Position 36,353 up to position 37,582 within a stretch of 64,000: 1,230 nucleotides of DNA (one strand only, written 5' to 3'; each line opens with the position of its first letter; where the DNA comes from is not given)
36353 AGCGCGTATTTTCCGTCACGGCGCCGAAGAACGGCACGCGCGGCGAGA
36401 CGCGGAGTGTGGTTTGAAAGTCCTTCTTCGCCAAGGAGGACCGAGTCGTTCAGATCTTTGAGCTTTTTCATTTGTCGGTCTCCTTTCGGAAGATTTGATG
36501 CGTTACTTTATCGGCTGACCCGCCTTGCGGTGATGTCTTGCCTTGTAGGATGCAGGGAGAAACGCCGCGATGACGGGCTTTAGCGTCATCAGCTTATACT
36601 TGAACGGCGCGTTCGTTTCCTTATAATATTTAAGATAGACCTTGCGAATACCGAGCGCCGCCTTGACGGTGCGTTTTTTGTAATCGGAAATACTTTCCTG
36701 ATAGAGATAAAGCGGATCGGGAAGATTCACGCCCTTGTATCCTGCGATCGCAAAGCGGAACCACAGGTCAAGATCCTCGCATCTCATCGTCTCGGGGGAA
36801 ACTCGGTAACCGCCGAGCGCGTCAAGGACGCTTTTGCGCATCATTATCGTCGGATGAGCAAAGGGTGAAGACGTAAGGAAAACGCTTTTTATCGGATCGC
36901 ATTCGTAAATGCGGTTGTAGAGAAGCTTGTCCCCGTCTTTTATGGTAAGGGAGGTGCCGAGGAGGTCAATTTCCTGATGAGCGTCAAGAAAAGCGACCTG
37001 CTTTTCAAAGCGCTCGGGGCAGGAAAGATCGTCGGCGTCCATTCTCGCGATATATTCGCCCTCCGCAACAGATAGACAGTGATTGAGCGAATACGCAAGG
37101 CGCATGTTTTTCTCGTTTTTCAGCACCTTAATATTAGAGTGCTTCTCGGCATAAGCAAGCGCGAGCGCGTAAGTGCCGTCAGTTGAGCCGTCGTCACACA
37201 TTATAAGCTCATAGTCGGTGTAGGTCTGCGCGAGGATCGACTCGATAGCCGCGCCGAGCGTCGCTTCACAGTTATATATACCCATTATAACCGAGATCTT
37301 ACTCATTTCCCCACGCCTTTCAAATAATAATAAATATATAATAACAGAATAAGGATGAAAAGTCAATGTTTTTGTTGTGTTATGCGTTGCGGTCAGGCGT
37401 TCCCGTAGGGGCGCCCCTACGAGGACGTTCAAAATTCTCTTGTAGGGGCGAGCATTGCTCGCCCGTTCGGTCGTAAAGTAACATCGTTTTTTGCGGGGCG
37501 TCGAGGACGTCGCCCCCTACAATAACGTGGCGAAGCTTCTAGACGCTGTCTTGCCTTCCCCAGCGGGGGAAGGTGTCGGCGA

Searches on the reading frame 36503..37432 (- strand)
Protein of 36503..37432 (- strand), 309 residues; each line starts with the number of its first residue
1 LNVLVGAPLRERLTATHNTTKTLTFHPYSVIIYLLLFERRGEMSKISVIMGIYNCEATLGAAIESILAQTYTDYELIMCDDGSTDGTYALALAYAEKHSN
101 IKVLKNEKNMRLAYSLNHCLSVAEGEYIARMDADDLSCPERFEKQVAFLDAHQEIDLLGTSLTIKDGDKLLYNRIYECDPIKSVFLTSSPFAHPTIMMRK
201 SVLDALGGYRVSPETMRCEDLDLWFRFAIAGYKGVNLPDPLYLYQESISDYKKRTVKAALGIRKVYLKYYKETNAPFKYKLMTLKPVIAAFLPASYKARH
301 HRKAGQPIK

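Call 69: find_encoding_contigs(protein=window:36503-37432:-, flank=1500, max_places=10)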
Protein window:36503-37432:- (309 aa): no gene with exactly this product is on record in the collection.
